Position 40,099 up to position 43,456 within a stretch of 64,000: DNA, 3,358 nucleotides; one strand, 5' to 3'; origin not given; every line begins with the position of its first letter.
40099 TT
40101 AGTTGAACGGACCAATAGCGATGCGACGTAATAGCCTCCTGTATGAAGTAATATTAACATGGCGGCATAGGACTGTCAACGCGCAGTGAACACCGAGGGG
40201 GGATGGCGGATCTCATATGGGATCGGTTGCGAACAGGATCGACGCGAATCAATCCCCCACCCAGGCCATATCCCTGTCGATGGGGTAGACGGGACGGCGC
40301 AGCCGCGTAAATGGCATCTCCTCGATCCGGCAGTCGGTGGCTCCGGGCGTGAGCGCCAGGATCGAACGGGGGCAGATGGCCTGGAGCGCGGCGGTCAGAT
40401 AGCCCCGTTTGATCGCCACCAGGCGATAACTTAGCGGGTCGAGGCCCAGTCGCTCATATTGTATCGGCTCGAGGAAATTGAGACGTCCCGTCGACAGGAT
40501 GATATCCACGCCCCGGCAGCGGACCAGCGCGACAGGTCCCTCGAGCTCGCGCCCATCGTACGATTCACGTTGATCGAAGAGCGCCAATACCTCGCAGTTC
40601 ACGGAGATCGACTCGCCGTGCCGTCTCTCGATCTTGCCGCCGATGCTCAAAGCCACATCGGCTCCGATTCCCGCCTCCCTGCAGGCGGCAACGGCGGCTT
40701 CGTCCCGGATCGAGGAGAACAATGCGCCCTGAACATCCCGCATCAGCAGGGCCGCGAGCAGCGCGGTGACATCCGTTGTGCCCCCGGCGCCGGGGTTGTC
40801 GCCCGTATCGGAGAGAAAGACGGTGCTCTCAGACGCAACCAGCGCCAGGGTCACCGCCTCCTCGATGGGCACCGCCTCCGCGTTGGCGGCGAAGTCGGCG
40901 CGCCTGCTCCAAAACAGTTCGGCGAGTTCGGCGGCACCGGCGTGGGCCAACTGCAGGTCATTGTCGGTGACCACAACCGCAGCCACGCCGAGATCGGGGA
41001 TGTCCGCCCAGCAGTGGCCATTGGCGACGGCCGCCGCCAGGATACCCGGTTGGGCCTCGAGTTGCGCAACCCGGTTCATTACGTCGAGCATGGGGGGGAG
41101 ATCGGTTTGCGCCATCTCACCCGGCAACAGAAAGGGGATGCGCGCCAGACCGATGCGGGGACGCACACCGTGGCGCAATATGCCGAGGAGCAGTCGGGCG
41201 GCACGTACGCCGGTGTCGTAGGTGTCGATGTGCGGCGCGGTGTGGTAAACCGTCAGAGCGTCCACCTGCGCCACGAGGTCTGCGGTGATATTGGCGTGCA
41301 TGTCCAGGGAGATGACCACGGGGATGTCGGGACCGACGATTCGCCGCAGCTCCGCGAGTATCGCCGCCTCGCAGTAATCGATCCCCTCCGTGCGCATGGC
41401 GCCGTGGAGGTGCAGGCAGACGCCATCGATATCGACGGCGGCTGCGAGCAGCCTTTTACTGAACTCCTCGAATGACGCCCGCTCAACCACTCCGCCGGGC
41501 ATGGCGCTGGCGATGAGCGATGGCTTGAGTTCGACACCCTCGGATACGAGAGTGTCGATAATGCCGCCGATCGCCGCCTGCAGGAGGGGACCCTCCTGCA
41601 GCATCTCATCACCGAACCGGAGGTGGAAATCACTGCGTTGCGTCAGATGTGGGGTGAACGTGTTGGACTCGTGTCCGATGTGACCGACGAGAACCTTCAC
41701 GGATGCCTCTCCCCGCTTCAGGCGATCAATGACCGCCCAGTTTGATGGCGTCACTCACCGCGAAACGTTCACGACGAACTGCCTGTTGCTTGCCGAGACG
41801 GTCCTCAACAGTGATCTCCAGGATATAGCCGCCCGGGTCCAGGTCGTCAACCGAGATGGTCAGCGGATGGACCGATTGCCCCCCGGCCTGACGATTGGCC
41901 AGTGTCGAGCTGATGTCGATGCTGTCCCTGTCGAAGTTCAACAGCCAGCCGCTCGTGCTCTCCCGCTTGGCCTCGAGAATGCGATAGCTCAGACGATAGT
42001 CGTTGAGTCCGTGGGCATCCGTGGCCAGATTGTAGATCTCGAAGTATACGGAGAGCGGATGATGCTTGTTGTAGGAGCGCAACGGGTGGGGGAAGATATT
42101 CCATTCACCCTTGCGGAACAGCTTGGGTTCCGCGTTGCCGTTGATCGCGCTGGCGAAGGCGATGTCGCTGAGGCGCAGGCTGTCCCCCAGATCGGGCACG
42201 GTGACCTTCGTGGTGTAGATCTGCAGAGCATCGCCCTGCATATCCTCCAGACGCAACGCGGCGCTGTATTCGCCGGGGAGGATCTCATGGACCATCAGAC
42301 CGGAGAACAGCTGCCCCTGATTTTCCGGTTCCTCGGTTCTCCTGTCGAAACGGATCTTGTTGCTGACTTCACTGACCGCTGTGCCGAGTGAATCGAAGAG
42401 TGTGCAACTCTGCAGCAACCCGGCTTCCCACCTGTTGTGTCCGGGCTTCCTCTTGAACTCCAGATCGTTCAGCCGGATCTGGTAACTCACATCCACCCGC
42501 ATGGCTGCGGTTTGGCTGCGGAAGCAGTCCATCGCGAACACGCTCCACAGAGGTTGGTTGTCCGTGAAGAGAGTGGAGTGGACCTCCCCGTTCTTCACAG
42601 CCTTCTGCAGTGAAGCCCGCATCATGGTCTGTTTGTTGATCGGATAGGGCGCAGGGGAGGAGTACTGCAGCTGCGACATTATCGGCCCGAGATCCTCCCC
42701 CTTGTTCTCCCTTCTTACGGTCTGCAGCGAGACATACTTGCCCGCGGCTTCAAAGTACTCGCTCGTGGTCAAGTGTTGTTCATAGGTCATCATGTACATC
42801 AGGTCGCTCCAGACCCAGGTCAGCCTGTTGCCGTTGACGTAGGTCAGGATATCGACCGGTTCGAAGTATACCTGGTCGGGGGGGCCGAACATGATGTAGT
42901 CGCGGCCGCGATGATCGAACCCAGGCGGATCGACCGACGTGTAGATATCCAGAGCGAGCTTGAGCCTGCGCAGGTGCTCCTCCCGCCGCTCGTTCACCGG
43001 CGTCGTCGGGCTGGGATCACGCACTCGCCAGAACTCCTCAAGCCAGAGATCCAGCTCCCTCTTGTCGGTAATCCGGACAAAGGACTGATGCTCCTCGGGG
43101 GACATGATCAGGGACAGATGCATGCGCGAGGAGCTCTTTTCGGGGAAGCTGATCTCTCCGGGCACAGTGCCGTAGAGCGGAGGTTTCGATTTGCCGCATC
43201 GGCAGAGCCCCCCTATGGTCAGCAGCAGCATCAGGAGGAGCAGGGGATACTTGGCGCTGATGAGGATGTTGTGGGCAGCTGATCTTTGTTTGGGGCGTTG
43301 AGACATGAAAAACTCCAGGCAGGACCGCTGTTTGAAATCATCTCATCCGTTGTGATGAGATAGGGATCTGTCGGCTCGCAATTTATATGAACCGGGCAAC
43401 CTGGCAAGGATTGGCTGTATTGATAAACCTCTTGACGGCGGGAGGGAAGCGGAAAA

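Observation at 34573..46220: Six-gene minus-strand array linking a polyprenyl-phosphate glycosylation trio to a GWxTD protein, an M81 peptidase and a giant CTD beta-helix protein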

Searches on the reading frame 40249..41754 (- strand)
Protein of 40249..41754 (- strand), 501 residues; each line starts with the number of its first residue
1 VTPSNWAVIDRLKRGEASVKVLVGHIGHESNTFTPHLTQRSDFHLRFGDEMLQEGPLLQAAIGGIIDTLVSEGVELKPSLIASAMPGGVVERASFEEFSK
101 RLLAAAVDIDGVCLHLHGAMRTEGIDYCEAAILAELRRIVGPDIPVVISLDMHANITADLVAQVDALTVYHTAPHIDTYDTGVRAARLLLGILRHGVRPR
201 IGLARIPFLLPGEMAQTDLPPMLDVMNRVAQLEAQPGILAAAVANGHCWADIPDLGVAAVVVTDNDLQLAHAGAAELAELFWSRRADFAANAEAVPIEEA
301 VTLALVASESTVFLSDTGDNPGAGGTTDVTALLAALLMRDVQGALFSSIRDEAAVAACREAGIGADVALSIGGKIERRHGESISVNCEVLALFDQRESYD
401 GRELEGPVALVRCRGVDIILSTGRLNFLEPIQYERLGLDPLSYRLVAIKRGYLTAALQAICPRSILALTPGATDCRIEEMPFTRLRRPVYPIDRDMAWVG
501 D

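Call 5: search_protein_families(library=pfam, proteins=[window:40249-41754:-], max_evalue=0.01)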
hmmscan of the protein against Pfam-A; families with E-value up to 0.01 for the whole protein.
window:40249-41754:- (501 aa): 2 families
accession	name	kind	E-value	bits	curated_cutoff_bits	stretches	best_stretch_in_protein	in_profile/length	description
PF07364.17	DUF1485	-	3.4e-92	309.2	22.8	1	20-304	1-289/290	Metallopeptidase family M81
PF07171.17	MlrC_C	-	3.8e-46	158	27.2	1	314-484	1-178/178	MlrC C-terminus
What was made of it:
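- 40249..41700 (-): M81/MlrC-like metallopeptidase, predicted cytoplasmic. The start is revised to GTG 41700; the longest ORF starts at 41754. DUF1485 E=3e-92 and MlrC_C E=4e-46 (call 5).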

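Call 6: search_protein_families(library=ncbifam, proteins=[window:40249-41754:-], max_evalue=0.1)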
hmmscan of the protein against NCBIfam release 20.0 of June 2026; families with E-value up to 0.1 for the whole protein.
window:40249-41754:- (501 aa): 1 family
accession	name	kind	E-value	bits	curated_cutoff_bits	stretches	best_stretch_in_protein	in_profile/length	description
NF041767.1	micro_ase_MlrC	exception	4.4e-43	147.5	999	1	19-450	29-465/511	microcystinase MlrC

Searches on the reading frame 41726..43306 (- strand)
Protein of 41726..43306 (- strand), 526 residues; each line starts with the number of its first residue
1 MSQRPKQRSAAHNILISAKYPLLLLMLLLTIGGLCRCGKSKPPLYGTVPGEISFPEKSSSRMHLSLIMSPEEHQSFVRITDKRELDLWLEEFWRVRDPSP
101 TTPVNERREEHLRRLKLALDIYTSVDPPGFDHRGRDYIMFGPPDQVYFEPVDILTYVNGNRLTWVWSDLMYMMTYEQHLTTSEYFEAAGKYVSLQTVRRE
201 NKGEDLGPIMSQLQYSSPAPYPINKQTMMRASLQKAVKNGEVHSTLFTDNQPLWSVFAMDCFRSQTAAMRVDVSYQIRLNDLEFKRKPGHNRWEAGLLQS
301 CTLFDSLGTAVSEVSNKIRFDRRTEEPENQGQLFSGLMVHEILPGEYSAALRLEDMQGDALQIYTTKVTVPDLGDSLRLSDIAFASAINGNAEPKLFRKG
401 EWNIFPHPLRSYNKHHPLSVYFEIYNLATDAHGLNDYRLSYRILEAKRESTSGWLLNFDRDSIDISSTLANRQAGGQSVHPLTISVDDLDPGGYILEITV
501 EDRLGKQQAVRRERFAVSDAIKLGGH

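Call 5: search_protein_families(library=pfam, proteins=[window:41726-43306:-], max_evalue=0.01)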
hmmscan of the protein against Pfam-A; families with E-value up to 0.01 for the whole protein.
window:41726-43306:- (526 aa): 0 families

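Call 6: search_protein_families(library=ncbifam, proteins=[window:41726-43306:-], max_evalue=0.1)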
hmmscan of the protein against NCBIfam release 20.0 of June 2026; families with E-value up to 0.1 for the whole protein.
window:41726-43306:- (526 aa): 1 family
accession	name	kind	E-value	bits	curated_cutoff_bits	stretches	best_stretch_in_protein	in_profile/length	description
TIGR04514.1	GWxTD_dom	domain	3.6e-15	56.4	28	1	63-154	5-92/105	GWxTD domain-containing protein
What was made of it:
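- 41726..43306 (-): GWxTD-domain protein (526 aa) with an N-terminal hydrophobic signal or anchor. Function unknown. TIGR04514 E=3.6e-15 (call 6).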

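Call 33: find_homologous_proteins(query=window:41726-43306:-, max_evalue=0.00001)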
Query window:41726-43306:- (526 aa): 45 proteins with E <= 0.00001 among 7193 candidates.
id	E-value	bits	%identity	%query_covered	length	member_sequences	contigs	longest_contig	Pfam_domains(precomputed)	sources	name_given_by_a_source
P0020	0.0e+0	1214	100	100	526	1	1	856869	-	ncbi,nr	ncbi:MAG: GWxTD domain-containing protein [bacterium]|nr:GWxTD domain-containing protein [bacterium]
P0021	2.2e-116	408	43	87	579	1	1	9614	-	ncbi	-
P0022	2.0e-106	375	40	95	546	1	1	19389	-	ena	-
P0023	7.7e-105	370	41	87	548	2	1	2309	-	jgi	jgi:GWxTD domain-containing protein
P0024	9.4e-92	326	39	88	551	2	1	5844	-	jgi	-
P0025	4.2e-83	298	36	86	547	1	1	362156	-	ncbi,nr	ncbi:MAG: GWxTD domain-containing protein [bacterium]|nr:GWxTD domain-containing protein [bacterium]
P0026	2.0e-78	282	35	87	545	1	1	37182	-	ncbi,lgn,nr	ncbi:MAG: GWxTD domain-containing protein [Candidatus Krumholzibacteriota bacterium]|nr:GWxTD domain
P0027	3.8e-78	282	34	86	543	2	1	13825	-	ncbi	-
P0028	4.2e-78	281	34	86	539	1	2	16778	-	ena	-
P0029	5.6e-77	278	34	86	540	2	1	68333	-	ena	-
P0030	2.2e-76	276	34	87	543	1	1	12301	-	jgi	jgi:GWxTD domain-containing protein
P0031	2.5e-76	276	34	86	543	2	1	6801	-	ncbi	-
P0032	1.1e-74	270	34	90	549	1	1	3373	-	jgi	jgi:GWxTD domain-containing protein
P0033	4.6e-74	268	33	94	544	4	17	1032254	-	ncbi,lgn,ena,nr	ncbi:MAG: GWxTD domain-containing protein [Candidatus Krumholzibacteriia bacterium]|nr:GWxTD domain-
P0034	1.1e-73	267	35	87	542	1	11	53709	-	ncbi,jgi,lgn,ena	-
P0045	6.5e-19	86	24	87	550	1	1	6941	PF20094.5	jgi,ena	-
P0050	1.2e-15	75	45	16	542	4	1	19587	PF20094.5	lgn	-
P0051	2.6e-15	74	44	16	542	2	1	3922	PF20094.5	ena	-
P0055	4.2e-13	67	24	83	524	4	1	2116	PF20094.5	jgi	-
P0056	1.2e-12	65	37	21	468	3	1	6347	PF20094.5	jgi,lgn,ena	-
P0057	1.3e-12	65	40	16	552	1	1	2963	PF20094.5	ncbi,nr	ncbi:GWxTD domain-containing protein [Acidobacteria bacterium AH-259-O06]|nr:GWxTD domain-containing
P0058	1.1e-11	62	34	20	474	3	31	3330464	PF20094.5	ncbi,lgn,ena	-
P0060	3.9e-11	60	30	20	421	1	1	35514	PF20094.5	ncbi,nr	ncbi:GWxTD domain-containing protein [candidate division KSB1 bacterium]|nr:GWxTD domain-containing 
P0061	7.8e-11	59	39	17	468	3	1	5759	PF20094.5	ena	-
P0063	3.6e-10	57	21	86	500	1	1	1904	PF20094.5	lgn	-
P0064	3.2e-7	48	36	16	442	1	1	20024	PF20094.5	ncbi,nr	ncbi:MAG: GWxTD domain-containing protein [bacterium]|nr:GWxTD domain-containing protein [bacterium]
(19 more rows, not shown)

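Call 34: find_encoding_contigs(protein=P0022, flank=10000, max_places=1)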
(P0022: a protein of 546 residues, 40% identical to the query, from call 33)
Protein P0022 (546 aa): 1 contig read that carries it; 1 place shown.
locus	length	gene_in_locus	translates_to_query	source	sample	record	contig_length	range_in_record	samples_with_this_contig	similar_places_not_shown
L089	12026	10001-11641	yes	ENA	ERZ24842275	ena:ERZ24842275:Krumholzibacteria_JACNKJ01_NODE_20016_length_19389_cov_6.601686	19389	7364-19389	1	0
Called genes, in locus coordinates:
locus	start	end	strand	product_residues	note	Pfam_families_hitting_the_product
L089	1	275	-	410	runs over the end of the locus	PF00266:Aminotran_5, PF01053:Cys_Met_Meta_PP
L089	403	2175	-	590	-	PF20009:GEVED (faint), PF13860:FlgD_ig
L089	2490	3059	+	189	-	PF04542:Sigma70_r2, PF08281:Sigma70_r4_2, PF04545:Sigma70_r4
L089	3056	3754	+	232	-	PF13490:zf-HC2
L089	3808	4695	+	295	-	PF13349:DUF4097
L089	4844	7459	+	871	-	PF19313:DUF5916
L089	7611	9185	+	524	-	PF02082:Rrf2, PF00266:Aminotran_5, PF01212:Beta_elim_lyase (weak)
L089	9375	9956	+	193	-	PF04264:YceI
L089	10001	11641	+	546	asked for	-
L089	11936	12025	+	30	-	?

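Call 35: find_encoding_contigs(protein=P0025, flank=10000, max_places=1)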
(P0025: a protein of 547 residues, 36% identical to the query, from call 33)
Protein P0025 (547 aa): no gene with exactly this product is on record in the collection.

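Call 36: find_encoding_contigs(protein=P0033, flank=10000, max_places=2)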
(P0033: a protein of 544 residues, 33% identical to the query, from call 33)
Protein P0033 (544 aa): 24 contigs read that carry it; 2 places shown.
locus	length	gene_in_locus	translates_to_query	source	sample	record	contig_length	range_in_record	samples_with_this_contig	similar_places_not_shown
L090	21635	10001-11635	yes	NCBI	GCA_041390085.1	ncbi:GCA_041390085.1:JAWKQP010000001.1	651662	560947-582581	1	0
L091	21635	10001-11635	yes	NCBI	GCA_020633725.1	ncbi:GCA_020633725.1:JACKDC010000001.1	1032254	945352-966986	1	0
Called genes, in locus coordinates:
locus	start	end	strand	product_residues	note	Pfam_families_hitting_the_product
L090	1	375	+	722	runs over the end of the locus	PF00912:Transgly, PF00905:Transpeptidase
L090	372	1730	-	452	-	PF02885:Glycos_trans_3N, PF00591:Glycos_transf_3, PF07831:PYNP_C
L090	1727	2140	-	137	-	PF00383:dCMP_cyt_deam_1, PF08211:dCMP_cyt_deam_2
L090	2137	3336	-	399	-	PF01676:Metalloenzyme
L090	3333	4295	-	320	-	PF01336:tRNA_anti-codon (faint), PF01966:HD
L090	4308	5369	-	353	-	PF06071:YchF-GTPase_C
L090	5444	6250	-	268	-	-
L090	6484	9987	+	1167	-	PF00082:Peptidase_S8, PF02415:Chlam_PMP (faint), PF13229:Beta_helix (faint), PF13860:FlgD_ig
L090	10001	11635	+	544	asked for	-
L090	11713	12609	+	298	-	PF12974:Phosphonate-bd, PF09084:NMT1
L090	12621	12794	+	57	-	-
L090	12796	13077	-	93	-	PF00708:Acylphosphatase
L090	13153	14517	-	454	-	PF01938:TRAM (weak), PF05958:tRNA_U5-meth_tr, PF13649:Methyltransf_25 (weak), PF13847:Methyltransf_31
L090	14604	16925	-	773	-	PF00390:malic, PF03949:Malic_M, PF01515:PTA_PTB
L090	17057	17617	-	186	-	PF08207:EFP_N, PF01132:EFP, PF09285:Elong-fact-P_C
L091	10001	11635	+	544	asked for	-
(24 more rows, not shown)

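Call 38: find_related_loci(query=A2, collection=metagenome_contigs, flank=10000)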
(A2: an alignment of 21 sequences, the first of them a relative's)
Query A2 (526 aa) in metagenome_contigs; peptide patterns used: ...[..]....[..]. (x = any residue, [..] = any of these).
59 stretches matched a pattern; 58 encode a relative of the query (tblastn E <= 1e-3); 58 distinct loci.
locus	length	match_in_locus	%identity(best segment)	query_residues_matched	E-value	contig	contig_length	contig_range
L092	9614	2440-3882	43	64-521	1e-121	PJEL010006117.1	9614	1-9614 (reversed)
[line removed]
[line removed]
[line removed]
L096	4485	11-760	40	270-517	1e-49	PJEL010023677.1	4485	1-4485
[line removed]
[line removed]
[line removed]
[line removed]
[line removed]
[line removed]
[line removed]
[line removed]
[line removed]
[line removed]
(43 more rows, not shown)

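Call 63: search_solved_structures(query=A2, max_evalue=1)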
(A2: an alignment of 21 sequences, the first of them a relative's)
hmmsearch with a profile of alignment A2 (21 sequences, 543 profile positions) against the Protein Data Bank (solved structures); distinct sequences matched with E-value up to 1: 7.
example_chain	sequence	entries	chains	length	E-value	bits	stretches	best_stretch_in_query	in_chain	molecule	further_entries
8ok2_D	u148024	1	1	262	0.11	14.3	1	155-273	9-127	DNA replication complex GINS protein SLD5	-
2e9x_D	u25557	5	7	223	0.32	12.8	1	206-273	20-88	GINS complex subunit 4 | DNA replication complex GINS protein SLD5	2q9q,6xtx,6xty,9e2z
8osj_M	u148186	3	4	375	0.35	12.7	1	142-182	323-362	Circadian locomoter output cycles protein kaput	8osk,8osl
2eho_A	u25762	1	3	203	0.38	12.6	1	209-273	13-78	GINS complex subunit 4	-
8b9d_G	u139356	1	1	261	0.39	12.5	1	205-273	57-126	DNA replication complex GINS protein SLD5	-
7pfo_G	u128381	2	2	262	0.39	12.5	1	205-273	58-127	DNA replication complex GINS protein SLD5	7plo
4f3l_A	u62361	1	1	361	0.93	11.3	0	142-178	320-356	Circadian locomoter output cycles protein kaput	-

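Call 64: search_protein_families(library=pfam, alignment_id=A2, max_evalue=0.01)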
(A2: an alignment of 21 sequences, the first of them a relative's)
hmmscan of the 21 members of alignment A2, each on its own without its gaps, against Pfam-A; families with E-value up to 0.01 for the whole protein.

A. member 1, P0020 (526 aa): 0 families

B. families by the number of members that match (of 21 scanned): 0 families
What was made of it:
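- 41726..43306 (-): No Pfam hit and no PDB relative (calls 5, 63, 64).
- On GWxTD domain proteins: Pfam PF20094 hits neither this protein nor its 20 closest relatives (call 64).
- Tried and rejected: PDB or Pfam relatives for the GWxTD protein: none (calls 63, 64).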
